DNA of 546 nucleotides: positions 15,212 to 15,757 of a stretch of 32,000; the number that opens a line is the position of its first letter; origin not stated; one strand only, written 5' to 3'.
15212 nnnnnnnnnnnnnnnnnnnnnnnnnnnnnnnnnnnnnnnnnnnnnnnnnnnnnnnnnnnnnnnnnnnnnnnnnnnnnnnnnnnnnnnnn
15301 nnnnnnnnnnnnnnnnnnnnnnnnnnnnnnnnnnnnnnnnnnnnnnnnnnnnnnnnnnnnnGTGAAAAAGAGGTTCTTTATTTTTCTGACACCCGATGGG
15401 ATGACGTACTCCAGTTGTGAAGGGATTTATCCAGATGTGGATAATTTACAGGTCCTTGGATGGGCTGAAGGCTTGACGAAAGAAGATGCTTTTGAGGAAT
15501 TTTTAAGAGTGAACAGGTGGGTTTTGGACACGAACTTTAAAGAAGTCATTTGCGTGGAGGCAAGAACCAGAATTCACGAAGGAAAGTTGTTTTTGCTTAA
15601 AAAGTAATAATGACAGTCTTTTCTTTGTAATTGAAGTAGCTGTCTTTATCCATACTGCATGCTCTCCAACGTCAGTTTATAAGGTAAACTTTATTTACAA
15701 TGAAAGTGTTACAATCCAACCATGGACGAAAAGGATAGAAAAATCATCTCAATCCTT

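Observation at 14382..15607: AT-rich two-gene cassette: PUA/EVE-like reader fused to a NucS/RecB-type PD-(D/E)xK nuclease plus a coupled 81-aa orphan; candidate modification-sensing nuclease (type IV-like defence) module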

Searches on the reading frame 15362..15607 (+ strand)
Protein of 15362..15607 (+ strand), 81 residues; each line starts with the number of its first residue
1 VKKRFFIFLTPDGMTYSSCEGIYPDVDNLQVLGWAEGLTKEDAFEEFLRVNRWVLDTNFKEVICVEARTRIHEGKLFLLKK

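Call 3: search_protein_families(library=pfam, proteins=[window:15362-15607:+], max_evalue=1)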
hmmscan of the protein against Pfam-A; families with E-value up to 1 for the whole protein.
window:15362-15607:+ (81 aa): 1 family
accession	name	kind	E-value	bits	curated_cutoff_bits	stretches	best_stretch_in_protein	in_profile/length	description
PF18414.7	zf_C2H2_10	-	0.22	11.5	25.6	1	19-31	8-20/26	C2H2 type zinc-finger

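Call 4: search_protein_families(library=ncbifam, proteins=[window:15362-15607:+], max_evalue=1)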
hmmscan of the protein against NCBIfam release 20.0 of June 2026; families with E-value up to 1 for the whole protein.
window:15362-15607:+ (81 aa): 0 families

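Call 5: search_protein_families(library=padloc, proteins=[window:15362-15607:+], max_evalue=1)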
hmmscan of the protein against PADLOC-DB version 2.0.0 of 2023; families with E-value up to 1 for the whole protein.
window:15362-15607:+ (81 aa): 0 families

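Call 8: find_homologous_proteins(query=window:15362-15604:+, max_evalue=0.01)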
Query window:15362-15604:+ (81 aa): 8 proteins with E <= 0.01 among 8 candidates.
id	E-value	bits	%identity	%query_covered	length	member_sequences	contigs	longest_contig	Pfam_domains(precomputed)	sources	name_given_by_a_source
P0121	2.1e-48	179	99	100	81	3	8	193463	PF27350.1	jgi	jgi:hypothetical protein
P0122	1.1e-36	142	75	100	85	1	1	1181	PF27350.1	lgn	-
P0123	8.4e-34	133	72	98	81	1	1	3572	PF27350.1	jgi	-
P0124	1.6e-33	132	68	98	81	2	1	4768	PF27350.1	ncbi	-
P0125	5.0e-33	130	71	99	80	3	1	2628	PF27350.1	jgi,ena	-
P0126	5.1e-31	124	70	96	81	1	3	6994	PF27350.1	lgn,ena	-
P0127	4.4e-18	83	75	65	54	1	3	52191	PF27350.1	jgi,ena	-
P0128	1.2e-11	62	46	86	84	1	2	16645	PF27350.1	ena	-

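Call 60: predict_structure(alignment_id=A3)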
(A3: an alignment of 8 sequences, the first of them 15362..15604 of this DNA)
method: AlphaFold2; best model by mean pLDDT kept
length: 81 residues; sequences in the alignment: 8
mean_pLDDT: 80.2   pTM: 0.72
mean pLDDT of the five models: 80.2, 63.2, 62.2, 59.5, 54.8
residues with pLDDT >= 90: 32; 70-90: 30; 50-70: 7; < 50: 12
segments of 3 or more residues with pLDDT < 50: 15-26
pLDDT, mean of each block of 10 residues (from residue 1): 89 53 56 93 95 87 87 83 64
secondary structure, 60 per line:
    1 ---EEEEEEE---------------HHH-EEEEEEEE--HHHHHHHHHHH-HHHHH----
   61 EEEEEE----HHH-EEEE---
elements in order: E4-10 E30-37 H40-50 H52-56 E61-66 E75-78

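Call 62: fold_search(model_id=the predicted structure, library=pdb)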
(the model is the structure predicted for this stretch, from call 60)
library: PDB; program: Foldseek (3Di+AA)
matches with E <= 10: 61; with E <= 0.001: 0
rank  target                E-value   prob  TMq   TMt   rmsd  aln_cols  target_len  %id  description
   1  4c5e_C                2.3e+00  0.06  0.25  0.07  11.0        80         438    9  Crystal structure of the minimal Pho-Sfmbt complex (P21 spacegroup) (released 2013-11-13)
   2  5ij8_F                2.6e+00  0.03  0.24  0.07  12.6        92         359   13  Structure of the primary oncogenic mutant Y641N Hs/AcPRC2 in complex with a pyridone inhibitor (released 2016-05-04)
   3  5oun_MODEL_1_A        3.0e+00  0.01  0.17  0.14  13.7        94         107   13  NMR solution structure of the external DII domain of Rvb2 from Saccharomyces cerevisiae (released 2018-03-28)
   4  9cat_V                3.1e+00  0.02  0.21  0.07  10.1        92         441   15  DeltaArp8 INO80 bound to S.c 0/40 nucleosome, INO80 Core Module (released 2025-07-16)
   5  9cac_G                3.4e+00  0.02  0.20  0.06  10.4        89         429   18  Cryo-EM structure of the RuvBL lobe of the native human TIP60 complex (composite structure) (released 2025-06-18)
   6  6gej_T                3.8e+00  0.01  0.19  0.06  10.4        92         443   13  Chromatin remodeller-nucleosome complex at 3.6 A resolution. (released 2018-10-17)
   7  2mbl_MODEL_1_A        4.6e+00  0.03  0.26  0.21   5.7        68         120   15  Solution NMR Structure of De novo designed Top7 Fold Protein Top7m13, Northeast Structural Genomics Consortium (released 2013-11-13)
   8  8xls_D                4.6e+00  0.02  0.24  0.19   8.7        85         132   13  PSI-FCPI of the diatom Thalassiosira pseudonana CCMP1335 (released 2024-10-30)
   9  9ca7_G                4.6e+00  0.01  0.18  0.05  11.1        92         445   16  Cryo-EM structure of human SRCAP-nucleosome complex in the fully-engaged state (composite structure) (released 2025-06-18)
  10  4c5e_D                4.9e+00  0.04  0.25  0.07  11.0        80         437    9  Crystal structure of the minimal Pho-Sfmbt complex (P21 spacegroup) (released 2013-11-13)
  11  4c5e_B                4.9e+00  0.04  0.25  0.07  11.0        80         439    9  Crystal structure of the minimal Pho-Sfmbt complex (P21 spacegroup) (released 2013-11-13)
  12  4c5e_A                4.9e+00  0.03  0.24  0.07  11.0        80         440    9  Crystal structure of the minimal Pho-Sfmbt complex (P21 spacegroup) (released 2013-11-13)
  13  6fhs_C                4.9e+00  0.02  0.22  0.06  10.7        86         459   15  CryoEM Structure of INO80core (released 2018-04-25)
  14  9b1d_F                4.9e+00  0.01  0.20  0.06  10.3        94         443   13  Cryo-EM structure of native SWR1 bound to DNA (composite structure) (released 2024-10-09)
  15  6kyj_U                5.3e+00  0.03  0.29  0.22   7.8        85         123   12  Hybrid-Rubisco (rice RbcL and sorghum RbcS) in complex with sulfate ions (released 2020-09-16)
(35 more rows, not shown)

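Call 88: find_homologous_proteins(query=A5, max_evalue=0.001)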
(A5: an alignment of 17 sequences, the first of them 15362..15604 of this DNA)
Query A5 (17 sequences) (81 aa, profile of the alignment): 516 proteins with E <= 0.001 among 2298 candidates; the best 120 are listed.
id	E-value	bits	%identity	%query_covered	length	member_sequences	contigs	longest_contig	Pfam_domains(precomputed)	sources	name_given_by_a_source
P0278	4.8e-38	147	66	99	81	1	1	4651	PF27350.1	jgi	-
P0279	2.6e-37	145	59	96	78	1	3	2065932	PF27350.1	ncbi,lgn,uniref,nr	ncbi:hypothetical protein [Thermococcus thioreducens]|uniref:Uncharacterized protein n=1 Tax=Thermoc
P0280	5.2e-37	144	59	100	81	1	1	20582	PF27350.1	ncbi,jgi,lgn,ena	-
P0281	1.2e-36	143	59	100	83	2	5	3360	PF27350.1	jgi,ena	-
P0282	1.2e-36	143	64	99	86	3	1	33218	PF27350.1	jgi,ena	-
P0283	1.8e-36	142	61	99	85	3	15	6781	PF27350.1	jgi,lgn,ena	-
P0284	1.9e-36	142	59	100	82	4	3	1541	PF27350.1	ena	-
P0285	2.7e-36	141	73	98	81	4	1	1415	PF27350.1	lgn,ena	-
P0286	3.6e-36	141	60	100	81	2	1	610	PF27350.1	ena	-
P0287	3.8e-36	141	63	100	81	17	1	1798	PF27350.1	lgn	-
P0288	5.7e-36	140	55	99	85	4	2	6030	PF27350.1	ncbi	-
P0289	6.0e-36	140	63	98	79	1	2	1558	PF27350.1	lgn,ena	-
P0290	1.6e-35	139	53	99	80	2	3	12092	PF27350.1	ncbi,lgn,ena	-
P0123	1.7e-35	139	72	98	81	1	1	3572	PF27350.1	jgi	-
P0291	2.8e-35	138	60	100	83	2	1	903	PF27350.1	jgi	-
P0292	3.2e-35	138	60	99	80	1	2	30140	PF27350.1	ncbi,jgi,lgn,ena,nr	ncbi:hypothetical protein KKP97_06280 [Methanothermococcus sp. SCGC AD-155-C09]|nr:hypothetical prot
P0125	4.3e-35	138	71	99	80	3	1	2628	PF27350.1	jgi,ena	-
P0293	4.5e-35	138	59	99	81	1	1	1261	PF27350.1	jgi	jgi:hypothetical protein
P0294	5.2e-35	137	56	100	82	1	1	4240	PF27350.1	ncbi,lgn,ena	-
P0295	6.0e-35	137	54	99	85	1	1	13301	PF27350.1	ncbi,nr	ncbi:MAG: hypothetical protein N3G18_06545 [Candidatus Saccharicenans sp.]|nr:hypothetical protein [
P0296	6.1e-35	137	61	98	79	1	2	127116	PF27350.1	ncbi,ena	-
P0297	1.1e-34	136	56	99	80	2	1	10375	PF27350.1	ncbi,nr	ncbi:MAG: hypothetical protein HPY46_10920 [Candidatus Aminicenantes bacterium]|nr:hypothetical prot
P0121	1.3e-34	136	99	100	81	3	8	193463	PF27350.1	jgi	jgi:hypothetical protein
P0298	2.5e-34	135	64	100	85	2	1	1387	PF27350.1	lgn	-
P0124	2.5e-34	135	68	98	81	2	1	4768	PF27350.1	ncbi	-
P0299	2.6e-34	135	51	99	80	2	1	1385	PF27350.1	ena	-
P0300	2.9e-34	135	58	99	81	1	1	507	PF27350.1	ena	-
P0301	3.3e-34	135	60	99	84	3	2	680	PF27350.1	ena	-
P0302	4.6e-34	134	56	99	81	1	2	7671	PF27350.1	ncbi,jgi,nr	ncbi:MAG: hypothetical protein WC524_04710 [Candidatus Aminicenantales bacterium]|nr:hypothetical pr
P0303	4.9e-34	134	58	99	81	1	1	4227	PF27350.1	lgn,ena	-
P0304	5.0e-34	134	63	100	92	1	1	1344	PF27350.1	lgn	-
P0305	5.5e-34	134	58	99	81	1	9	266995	PF27350.1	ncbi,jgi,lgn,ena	jgi:hypothetical protein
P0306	5.9e-34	134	59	98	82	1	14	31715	PF27350.1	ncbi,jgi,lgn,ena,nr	ncbi:MAG: hypothetical protein HA495_02975 [Thaumarchaeota archaeon]|jgi:hypothetical protein|nr:hyp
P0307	6.0e-34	134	59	99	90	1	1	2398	PF27350.1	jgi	-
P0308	6.4e-34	134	54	99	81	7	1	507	PF27350.1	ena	-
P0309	1.1e-33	133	56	99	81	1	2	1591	PF27350.1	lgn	-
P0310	1.1e-33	133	58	99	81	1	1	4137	PF27350.1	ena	-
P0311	1.7e-33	132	55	99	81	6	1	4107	PF27350.1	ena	-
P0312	1.8e-33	132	64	100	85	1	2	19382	PF27350.1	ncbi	-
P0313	1.8e-33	132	58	99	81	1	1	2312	PF27350.1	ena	-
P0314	1.8e-33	132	58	100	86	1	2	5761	PF27350.1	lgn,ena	-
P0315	1.9e-33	132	56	99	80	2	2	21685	PF27350.1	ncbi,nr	ncbi:MAG: hypothetical protein QHH43_10190 [Candidatus Saccharicenans sp.]|nr:hypothetical protein [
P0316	2.4e-33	132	54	99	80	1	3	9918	PF27350.1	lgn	-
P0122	3.5e-33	131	75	100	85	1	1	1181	PF27350.1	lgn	-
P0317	1.9e-32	129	56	98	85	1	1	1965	PF27350.1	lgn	-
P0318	2.2e-32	129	55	99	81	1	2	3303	PF27350.1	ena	-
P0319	4.4e-32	128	54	99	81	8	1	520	PF27350.1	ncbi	-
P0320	5.3e-32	128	59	98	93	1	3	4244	PF27350.1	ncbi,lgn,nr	ncbi:MAG TPA: hypothetical protein ENI33_06865 [Thermoplasmatales archaeon]|nr:hypothetical protein 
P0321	5.6e-32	128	60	99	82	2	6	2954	PF27350.1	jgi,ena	jgi:hypothetical protein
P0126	6.4e-32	127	70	96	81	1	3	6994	PF27350.1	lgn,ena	-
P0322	6.7e-32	127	56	99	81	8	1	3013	PF27350.1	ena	-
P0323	8.7e-32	127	56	100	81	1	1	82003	PF27350.1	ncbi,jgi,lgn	-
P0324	1.0e-31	127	52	100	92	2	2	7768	PF27350.1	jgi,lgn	-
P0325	1.0e-31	127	54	100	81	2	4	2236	PF27350.1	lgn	-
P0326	1.6e-31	126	58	96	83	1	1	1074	PF27350.1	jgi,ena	-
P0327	1.6e-31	126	62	84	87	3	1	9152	PF27350.1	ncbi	-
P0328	2.6e-31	125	57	100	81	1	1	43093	PF27350.1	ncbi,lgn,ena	-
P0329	2.9e-31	125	54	100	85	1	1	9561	PF27350.1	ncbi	ncbi:MAG: hypothetical protein ACPLRR_02060 [Candidatus Saccharicenans sp.]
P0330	3.4e-31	125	62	98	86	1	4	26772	PF27350.1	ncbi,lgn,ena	ncbi:MAG: hypothetical protein ACPLRT_06580 [Thermoproteota archaeon]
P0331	5.8e-31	124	56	99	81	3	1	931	PF27350.1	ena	-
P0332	6.4e-31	124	49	100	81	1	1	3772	PF27350.1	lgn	-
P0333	6.5e-31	124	52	100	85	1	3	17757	PF27350.1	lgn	-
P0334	7.2e-31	124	56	98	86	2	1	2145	PF27350.1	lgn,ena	-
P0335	1.9e-30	123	55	99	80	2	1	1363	PF27350.1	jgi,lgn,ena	-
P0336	3.5e-30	122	53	96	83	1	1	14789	PF27350.1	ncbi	-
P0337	6.0e-30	121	60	100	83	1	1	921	PF27350.1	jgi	jgi:hypothetical protein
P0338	7.7e-30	121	56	93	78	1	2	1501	PF27350.1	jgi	-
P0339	9.6e-30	120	54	96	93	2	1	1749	PF27350.1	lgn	-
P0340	2.4e-29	119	52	98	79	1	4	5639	PF27350.1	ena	-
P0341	7.3e-28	114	49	94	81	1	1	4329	PF27350.1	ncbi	-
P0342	1.9e-27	113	54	99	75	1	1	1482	PF27350.1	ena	-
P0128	1.0e-26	111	46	86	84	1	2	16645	PF27350.1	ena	-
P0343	1.9e-26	110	38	95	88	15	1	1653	PF27350.1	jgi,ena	-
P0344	3.7e-26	109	38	95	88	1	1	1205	PF27350.1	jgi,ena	-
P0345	2.0e-25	107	38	95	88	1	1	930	PF27350.1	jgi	-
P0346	4.0e-25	106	43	81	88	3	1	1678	PF27350.1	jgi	-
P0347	1.0e-24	104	42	96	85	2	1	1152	PF27350.1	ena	-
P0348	1.4e-24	104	52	78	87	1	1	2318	PF27350.1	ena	-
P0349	2.6e-24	103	39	81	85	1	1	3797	PF27350.1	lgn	-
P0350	3.5e-24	103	40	81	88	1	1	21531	PF27350.1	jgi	jgi:hypothetical protein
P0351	3.7e-24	103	39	84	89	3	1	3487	PF27350.1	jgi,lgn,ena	-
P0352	8.1e-24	101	43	81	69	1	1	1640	PF27350.1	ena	-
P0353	8.6e-24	101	42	75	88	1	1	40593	PF27350.1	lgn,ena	-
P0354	1.1e-23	101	41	95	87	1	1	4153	PF27350.1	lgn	-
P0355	1.3e-23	101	43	81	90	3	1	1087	PF27350.1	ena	-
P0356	1.4e-23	101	40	85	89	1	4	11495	PF27350.1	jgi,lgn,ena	-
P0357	2.4e-23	100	43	94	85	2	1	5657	PF27350.1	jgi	jgi:hypothetical protein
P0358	2.5e-23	100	45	80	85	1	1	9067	PF27350.1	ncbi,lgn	-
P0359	2.7e-23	100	42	80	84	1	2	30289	PF27350.1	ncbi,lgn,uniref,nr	ncbi:MAG TPA: hypothetical protein ACFYD2_03155 [Candidatus Avalokitesvara rifleensis]|uniref:hypoth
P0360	2.8e-23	100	39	96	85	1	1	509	PF27350.1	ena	-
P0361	3.9e-23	99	43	81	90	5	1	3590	PF27350.1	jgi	-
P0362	4.2e-23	99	38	89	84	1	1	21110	PF27350.1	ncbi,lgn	-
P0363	4.4e-23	99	45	78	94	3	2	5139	PF27350.1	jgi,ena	-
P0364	4.6e-23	99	39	81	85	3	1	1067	PF27350.1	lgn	-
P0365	5.6e-23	99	36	95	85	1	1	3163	PF27350.1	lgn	-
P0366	8.5e-23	98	44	80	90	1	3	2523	PF27350.1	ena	-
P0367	1.1e-22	98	46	81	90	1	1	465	PF27350.1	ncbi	-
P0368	1.5e-22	97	36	89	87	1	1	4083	PF27350.1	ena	-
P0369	1.8e-22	97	36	89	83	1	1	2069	PF27350.1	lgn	-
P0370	1.9e-22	97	41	96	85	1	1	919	PF27350.1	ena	-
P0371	2.4e-22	97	37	86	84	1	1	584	PF27350.1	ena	-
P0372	2.5e-22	97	42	79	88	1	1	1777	PF27350.1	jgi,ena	-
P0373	2.5e-22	97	40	91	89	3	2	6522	PF27350.1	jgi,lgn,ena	-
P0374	2.5e-22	97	36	91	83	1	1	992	PF27350.1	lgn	-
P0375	2.9e-22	96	38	96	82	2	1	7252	PF27350.1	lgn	-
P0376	3.0e-22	96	44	75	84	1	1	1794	PF27350.1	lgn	-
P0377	3.1e-22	96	45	80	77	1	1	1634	PF27350.1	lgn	-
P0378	3.5e-22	96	45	80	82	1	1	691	PF27350.1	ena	-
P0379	4.0e-22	96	39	86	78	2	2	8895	PF27350.1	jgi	-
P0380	4.2e-22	96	44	80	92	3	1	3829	PF27350.1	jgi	jgi:hypothetical protein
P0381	4.5e-22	96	43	81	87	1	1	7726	PF27350.1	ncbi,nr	ncbi:MAG: hypothetical protein A3K83_00845 [Omnitrophica WOR_2 bacterium RBG_13_44_8b]|nr:MAG: hypot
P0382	5.0e-22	96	40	91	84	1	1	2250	PF27350.1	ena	-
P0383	6.2e-22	95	40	81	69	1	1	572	PF27350.1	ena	-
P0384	6.3e-22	95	39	91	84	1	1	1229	PF27350.1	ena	-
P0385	6.3e-22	95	40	85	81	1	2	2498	PF27350.1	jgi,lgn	-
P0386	7.4e-22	95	37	95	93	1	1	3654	PF27350.1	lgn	-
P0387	7.8e-22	95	32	95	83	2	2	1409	PF27350.1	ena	-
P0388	9.9e-22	95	37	91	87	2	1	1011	PF27350.1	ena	-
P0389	1.0e-21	95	42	96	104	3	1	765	PF27350.1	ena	-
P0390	1.0e-21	95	38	95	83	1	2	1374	PF27350.1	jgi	-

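Call 89: find_encoding_contigs(protein=P0353, flank=4000, max_places=1)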
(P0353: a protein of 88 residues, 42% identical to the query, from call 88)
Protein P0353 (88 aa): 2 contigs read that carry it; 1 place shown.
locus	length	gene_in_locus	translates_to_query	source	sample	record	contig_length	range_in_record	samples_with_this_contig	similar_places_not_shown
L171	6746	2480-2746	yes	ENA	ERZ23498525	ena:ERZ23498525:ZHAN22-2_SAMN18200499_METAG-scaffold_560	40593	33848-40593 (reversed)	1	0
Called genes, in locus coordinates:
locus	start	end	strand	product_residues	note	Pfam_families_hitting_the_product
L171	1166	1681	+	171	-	PF10543:ORF6N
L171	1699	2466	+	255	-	PF06044:DpnI, PF17726:DpnI_C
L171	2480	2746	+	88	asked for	PF27350:AF_1447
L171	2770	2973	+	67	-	-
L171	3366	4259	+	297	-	-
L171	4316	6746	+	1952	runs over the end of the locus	PF14130:Cap4_nuclease, PF01637:ATPase_2, PF13191:AAA_16 (weak), PF13401:AAA_22, PF24883:NPHP3_N (weak)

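Call 90: find_encoding_contigs(protein=P0359, flank=4000, max_places=1)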
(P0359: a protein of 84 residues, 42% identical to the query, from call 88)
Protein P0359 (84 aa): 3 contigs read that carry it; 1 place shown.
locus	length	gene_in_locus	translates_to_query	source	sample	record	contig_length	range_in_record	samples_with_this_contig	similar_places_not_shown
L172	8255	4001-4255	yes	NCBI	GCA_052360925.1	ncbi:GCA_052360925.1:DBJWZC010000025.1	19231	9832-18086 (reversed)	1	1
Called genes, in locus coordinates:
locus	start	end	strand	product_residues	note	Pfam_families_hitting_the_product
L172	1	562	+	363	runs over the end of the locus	PF03462:PCRF, PF00472:RF-1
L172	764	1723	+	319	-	PF17827:PrmC_N, PF02384:N6_Mtase (weak), PF05175:MTS, PF01170:UPF0020 (weak), PF13847:Methyltransf_31, PF09445:Methyltransf_15 (weak), PF13649:Methyltransf_25 (weak)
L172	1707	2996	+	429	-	PF00275:EPSP_synthase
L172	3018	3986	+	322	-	PF01939:NucS_C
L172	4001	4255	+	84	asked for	PF27350:AF_1447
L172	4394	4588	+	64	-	-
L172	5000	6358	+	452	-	PF02881:SRP54_N, PF13401:AAA_22, PF00448:SRP54, PF02978:SRP_SPB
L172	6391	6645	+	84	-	PF00886:Ribosomal_S16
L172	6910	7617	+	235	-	PF01746:tRNA_m1G_MT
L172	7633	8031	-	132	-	PF02369:Big_1, PF09134:Invasin_D3 (faint)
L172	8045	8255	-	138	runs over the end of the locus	PF09134:Invasin_D3 (weak), PF02369:Big_1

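Call 91: find_encoding_contigs(protein=P0362, flank=4000, max_places=1)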
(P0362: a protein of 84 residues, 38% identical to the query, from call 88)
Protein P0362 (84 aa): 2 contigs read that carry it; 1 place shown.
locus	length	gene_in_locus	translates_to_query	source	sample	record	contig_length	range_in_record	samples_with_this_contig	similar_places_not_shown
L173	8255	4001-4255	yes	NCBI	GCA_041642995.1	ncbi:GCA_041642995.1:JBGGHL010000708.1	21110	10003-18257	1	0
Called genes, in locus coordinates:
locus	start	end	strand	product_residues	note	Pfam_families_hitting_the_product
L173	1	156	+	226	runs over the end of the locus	PF02224:Cytidylate_kin, PF13189:Cytidylate_kin2, PF13207:AAA_17 (faint)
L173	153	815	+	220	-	PF01553:Acyltransferase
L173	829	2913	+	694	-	PF21710:Spt6_S1 (faint), PF00575:S1 (weak), PF13509:S1_2 (faint), PF23459:S1_RRP5 (faint), PF00575:S1, PF17092:PCB_OB (faint), PF00575:S1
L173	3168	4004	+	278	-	PF13091:PLDc_2, PF17726:DpnI_C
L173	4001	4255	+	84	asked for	PF27350:AF_1447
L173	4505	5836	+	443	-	PF00919:UPF0004, PF04055:Radical_SAM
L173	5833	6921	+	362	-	PF00515:TPR_1 (faint), PF07719:TPR_2 (faint), PF13174:TPR_6 (faint), PF13181:TPR_8 (faint), PF13424:TPR_12 (faint), PF13428:TPR_14 (faint), PF13432:TPR_16 (faint), PF05036:SPOR, +1 more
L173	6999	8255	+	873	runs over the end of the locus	PF01624:MutS_I, PF05188:MutS_II, PF05192:MutS_III, PF05190:MutS_IV, PF00488:MutS_V, PF27441:MutS_C (weak)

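Call 92: find_encoding_contigs(protein=P0350, flank=4000, max_places=1)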
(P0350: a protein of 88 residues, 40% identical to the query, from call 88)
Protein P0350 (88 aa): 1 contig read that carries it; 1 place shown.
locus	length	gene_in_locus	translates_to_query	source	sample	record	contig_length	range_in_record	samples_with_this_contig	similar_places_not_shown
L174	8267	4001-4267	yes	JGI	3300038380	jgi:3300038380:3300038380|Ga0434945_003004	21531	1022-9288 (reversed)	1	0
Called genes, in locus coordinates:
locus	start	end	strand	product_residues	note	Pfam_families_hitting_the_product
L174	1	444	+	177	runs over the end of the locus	-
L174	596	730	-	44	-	-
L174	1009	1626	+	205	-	PF13412:HTH_24 (faint), PF01909:NTP_transf_2, PF18765:Polbeta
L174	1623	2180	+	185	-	PF05168:HEPN (weak)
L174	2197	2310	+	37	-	-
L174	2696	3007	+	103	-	PF12728:HTH_17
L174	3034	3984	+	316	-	-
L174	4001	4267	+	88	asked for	PF27350:AF_1447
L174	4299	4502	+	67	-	-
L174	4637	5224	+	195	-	PF07929:PRiA4_ORF3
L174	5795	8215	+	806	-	-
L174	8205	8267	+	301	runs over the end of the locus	PF08665:PglZ (weak)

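Call 93: search_protein_families(library=pfam, proteins=[L171:1699-2463:+, L173:3168-4001:+, L174:3034-3981:+, L172:3018-3983:+, L171:2770-2970:+, L174:4299-4499:+, L171:3366-4256:+], max_evalue=0.05)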
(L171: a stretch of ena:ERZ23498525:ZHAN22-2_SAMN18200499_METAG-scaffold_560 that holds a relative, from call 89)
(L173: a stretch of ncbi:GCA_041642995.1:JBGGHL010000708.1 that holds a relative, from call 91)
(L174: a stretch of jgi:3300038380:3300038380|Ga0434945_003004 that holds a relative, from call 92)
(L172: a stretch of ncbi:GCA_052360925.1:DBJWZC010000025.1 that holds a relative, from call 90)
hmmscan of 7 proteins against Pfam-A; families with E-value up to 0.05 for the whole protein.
L171:1699-2463:+ (255 aa): 6 families
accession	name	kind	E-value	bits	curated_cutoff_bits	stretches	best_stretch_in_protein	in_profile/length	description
PF06044.18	DpnI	-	1.2e-76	256.9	26.7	1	3-179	3-181/183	Dam-replacing family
PF17726.7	DpnI_C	-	9e-33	112.7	23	1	186-254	2-70/70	Dam-replacing HTH domain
PF07191.17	Zn_ribbon_6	-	0.0015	19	25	1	30-68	28-62/67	Double zinc ribbon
PF09723.15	Zn_ribbon_8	-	0.0036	17.7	34.4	0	52-64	5-17/41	Zinc ribbon domain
PF18551.6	TackOD1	-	0.0047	16.9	32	1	29-63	122-158/188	Thaumarchaeal output domain 1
PF12760.12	Zn_ribbon_IS1595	-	0.035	14.5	25.4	0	27-60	15-45/46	Transposase zinc-ribbon domain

L173:3168-4001:+ (278 aa): 5 families
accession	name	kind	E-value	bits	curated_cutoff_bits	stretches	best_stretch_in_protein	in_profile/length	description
PF17726.7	DpnI_C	-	2.1e-22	79.5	23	1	208-275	4-70/70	Dam-replacing HTH domain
PF13091.12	PLDc_2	-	8.8e-10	39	27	1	36-137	23-128/132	PLD-like domain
PF09565.16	RE_NgoFVII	-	3.7e-05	23.5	23.8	1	87-144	90-152/162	NgoFVII restriction endonuclease N-terminal PLD domain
PF13090.12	PP_kinase_C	-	0.0013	18.7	25.8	1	91-153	90-155/172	Polyphosphate kinase C-terminal domain 2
PF00614.28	PLDc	-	0.0072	16.8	21.9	1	89-112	4-27/28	Phospholipase D Active site motif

L174:3034-3981:+ (316 aa): 2 families
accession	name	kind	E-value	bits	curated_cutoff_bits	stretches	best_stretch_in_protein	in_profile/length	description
PF22722.2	NA-iREase1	-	3.1e-05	24.3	27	1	212-297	21-106/106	NACHT-associated inactive Restriction Endonuclease 1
PF01939.22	NucS_C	-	0.00062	20.2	24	1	191-289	8-105/124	Endonuclease NucS C-terminal domain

L172:3018-3983:+ (322 aa): 6 families
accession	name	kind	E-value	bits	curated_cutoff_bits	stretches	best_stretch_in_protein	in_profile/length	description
PF01939.22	NucS_C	-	1e-07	32.4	24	1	214-304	23-113/124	Endonuclease NucS C-terminal domain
PF04471.18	Mrr_cat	-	0.00037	21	21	1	221-296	32-107/115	Restriction endonuclease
PF22722.2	NA-iREase1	-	0.00089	19.7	27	1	220-297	22-101/106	NACHT-associated inactive Restriction Endonuclease 1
PF14281.12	PDDEXK_4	-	0.0021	18.5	22.3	1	207-269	59-116/183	PD-(D/E)XK nuclease superfamily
PF12983.12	DUF3867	-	0.004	17.7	27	1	252-292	15-55/185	Protein of unknown function (DUF3867)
PF07905.16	PucR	-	0.048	14.4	33.5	0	246-298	47-102/118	Purine catabolism regulatory protein-like family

L171:2770-2970:+ (67 aa): 0 families

L174:4299-4499:+ (67 aa): 0 families

L171:3366-4256:+ (297 aa): 0 families
